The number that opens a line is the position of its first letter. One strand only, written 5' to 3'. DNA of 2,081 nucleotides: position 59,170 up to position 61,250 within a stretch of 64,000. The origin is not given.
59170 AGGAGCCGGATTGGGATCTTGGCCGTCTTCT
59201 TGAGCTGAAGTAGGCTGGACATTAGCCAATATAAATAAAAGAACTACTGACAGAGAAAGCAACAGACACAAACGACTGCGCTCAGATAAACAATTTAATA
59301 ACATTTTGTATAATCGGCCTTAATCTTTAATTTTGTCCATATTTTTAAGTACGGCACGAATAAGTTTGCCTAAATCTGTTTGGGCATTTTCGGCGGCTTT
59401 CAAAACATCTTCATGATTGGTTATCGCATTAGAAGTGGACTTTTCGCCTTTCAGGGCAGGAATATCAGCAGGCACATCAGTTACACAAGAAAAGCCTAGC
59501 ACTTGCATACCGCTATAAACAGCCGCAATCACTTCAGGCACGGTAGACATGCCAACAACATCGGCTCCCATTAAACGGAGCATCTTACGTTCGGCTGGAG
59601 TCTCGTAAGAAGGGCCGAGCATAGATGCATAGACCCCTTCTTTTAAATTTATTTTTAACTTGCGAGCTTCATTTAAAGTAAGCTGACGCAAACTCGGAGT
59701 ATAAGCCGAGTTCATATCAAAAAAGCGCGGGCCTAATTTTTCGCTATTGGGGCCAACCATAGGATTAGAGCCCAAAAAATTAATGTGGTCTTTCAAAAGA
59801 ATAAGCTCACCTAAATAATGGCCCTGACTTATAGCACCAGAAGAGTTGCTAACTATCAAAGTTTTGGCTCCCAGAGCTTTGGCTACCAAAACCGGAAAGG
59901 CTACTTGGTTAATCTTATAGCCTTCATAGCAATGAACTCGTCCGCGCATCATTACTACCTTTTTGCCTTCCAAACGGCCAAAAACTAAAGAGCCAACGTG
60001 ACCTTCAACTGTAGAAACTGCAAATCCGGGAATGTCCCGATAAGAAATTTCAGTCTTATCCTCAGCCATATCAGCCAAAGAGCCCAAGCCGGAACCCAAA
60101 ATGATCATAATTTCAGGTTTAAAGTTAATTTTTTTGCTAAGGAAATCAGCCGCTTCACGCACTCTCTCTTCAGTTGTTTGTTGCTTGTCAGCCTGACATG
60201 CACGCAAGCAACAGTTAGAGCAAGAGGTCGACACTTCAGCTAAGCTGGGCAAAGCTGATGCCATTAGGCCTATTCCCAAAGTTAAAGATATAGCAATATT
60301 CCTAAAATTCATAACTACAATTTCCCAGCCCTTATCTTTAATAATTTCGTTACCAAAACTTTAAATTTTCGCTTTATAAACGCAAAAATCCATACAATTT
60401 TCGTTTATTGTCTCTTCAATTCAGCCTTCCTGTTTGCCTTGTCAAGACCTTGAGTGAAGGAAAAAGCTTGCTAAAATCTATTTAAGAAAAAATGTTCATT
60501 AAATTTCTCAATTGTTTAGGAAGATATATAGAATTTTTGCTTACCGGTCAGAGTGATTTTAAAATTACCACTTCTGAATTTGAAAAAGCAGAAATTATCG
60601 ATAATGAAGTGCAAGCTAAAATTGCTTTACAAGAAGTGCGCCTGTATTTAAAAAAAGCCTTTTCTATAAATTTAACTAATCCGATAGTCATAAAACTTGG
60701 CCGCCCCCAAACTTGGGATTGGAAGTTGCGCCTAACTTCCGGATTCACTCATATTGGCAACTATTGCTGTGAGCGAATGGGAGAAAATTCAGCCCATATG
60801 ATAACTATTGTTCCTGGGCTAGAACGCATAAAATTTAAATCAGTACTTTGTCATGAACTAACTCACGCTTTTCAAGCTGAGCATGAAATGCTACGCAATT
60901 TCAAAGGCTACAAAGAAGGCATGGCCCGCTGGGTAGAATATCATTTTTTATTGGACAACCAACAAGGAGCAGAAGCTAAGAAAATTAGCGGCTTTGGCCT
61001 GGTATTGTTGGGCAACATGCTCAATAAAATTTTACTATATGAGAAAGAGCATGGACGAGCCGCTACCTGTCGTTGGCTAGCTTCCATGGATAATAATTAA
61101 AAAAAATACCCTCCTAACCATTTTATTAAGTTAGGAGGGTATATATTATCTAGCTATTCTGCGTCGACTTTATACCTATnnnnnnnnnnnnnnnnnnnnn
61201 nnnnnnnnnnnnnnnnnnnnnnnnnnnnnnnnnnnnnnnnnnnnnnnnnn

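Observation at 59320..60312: Purine nucleoside phosphorylase carrying an apparent Sec signal peptide and a Cys-rich spacer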

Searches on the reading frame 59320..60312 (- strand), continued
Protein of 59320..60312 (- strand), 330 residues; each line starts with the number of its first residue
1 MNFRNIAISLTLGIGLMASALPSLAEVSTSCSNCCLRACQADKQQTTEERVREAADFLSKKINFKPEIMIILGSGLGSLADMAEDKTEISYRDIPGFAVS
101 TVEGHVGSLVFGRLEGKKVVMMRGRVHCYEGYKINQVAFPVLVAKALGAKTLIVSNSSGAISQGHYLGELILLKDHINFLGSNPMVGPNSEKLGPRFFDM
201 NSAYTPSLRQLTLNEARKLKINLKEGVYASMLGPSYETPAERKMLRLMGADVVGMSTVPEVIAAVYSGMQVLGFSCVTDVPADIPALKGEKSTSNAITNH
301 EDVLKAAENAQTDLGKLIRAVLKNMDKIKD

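Call 63: list_cluster_members(proteins=[P0143, P0214, P0196, P0023, P0001])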
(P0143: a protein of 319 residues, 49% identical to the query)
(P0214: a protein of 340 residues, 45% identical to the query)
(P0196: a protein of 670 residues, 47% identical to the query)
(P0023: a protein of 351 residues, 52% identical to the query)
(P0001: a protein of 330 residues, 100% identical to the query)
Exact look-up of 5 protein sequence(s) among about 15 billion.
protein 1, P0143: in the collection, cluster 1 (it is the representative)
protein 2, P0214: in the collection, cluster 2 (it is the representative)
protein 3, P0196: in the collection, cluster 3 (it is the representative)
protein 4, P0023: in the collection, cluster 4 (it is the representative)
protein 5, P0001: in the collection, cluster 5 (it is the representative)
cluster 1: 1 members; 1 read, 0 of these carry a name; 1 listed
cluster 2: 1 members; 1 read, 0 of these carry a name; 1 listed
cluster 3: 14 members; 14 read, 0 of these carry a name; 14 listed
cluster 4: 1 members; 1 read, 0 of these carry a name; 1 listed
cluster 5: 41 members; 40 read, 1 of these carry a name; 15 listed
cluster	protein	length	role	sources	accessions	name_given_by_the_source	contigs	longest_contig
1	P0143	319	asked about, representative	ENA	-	-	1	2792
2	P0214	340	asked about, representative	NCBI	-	-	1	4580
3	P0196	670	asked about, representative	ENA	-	-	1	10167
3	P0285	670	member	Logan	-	-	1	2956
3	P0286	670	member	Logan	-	-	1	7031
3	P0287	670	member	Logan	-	-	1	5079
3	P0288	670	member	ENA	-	-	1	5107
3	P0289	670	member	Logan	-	-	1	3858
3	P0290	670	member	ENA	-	-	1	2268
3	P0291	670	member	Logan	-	-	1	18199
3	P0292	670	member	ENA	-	-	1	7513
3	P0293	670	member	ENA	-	-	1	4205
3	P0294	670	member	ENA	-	-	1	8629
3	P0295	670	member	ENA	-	-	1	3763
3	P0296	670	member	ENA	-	-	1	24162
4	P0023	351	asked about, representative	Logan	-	-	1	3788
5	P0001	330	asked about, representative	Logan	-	-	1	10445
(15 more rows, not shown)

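Call 65: find_encoding_contigs(protein=P0196, flank=8000, max_places=2)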
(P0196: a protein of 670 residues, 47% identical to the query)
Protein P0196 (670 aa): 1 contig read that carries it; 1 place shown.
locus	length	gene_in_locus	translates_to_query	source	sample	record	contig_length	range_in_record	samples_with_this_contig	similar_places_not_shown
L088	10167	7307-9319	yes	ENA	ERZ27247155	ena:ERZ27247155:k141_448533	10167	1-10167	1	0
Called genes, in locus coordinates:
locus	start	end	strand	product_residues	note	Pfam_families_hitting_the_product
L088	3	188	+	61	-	?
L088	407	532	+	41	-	-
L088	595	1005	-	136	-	PF02823:ATP-synt_DE_N, PF00401:ATP-synt_DE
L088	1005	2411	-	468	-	PF02874:ATP-synt_ab_N, PF00006:ATP-synt_ab, PF22919:ATP-synt_VA_C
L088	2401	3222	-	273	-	PF00231:ATP-synt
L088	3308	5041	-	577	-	PF02874:ATP-synt_ab_N, PF00006:ATP-synt_ab, PF00306:ATP-synt_ab_C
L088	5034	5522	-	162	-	PF00430:ATP-synt_B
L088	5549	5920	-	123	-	PF00137:ATP-synt_C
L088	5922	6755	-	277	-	PF00119:ATP-synt_A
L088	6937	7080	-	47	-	-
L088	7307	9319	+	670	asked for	PF01048:PNP_UDP_1, PF13350:Y_phosphatase3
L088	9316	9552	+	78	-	-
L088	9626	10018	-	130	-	-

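Call 66: find_encoding_contigs(protein=P0214, flank=8000, max_places=1)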
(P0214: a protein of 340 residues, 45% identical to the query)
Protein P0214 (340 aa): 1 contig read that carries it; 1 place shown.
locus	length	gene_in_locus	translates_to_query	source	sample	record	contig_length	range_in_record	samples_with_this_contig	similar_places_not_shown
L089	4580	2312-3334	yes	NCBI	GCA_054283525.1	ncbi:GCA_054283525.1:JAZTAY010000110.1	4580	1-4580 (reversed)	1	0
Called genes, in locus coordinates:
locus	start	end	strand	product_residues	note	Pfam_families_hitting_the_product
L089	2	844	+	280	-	?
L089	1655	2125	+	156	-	PF00588:SpoU_methylase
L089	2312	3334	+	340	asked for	PF01048:PNP_UDP_1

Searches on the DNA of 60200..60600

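Call 57: search_rna_families(source=window, start=60200, end=60600, threshold=evalue, max_evalue=1)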
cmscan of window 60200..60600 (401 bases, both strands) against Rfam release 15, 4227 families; matches with E-value up to 1: 1.
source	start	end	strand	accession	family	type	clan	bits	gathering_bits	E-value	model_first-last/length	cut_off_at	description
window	60222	60292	-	RF03165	2dG-II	Cis-reg; riboswitch;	CL00123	16.7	60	0.4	1-71/71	no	2dG-II purine riboswitch aptamer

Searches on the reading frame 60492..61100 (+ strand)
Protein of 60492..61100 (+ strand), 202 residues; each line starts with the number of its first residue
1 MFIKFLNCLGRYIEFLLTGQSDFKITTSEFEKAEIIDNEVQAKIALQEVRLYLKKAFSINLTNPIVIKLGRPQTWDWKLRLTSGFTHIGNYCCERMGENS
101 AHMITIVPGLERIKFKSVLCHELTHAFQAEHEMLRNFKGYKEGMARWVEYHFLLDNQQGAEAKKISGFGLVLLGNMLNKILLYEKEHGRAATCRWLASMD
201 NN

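Call 4: search_protein_families(library=pfam, proteins=[window:60492-61100:+], max_evalue=0.01)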
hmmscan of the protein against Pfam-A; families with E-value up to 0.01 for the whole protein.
window:60492-61100:+ (202 aa): 2 families
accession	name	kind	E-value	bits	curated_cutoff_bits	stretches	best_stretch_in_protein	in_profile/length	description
PF04450.18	BSP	-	0.00084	19.7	23.8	1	114-151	101-137/207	Peptidase of plants and bacteria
PF13233.12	Complex1_LYR_2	-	0.0022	19.1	22.3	0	116-163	20-68/80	Complex1_LYR-like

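Call 71: search_protein_families(library=ncbifam, proteins=[window:60492-61100:+], max_evalue=0.01)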
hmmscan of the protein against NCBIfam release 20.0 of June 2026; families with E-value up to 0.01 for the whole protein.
window:60492-61100:+ (202 aa): 0 families
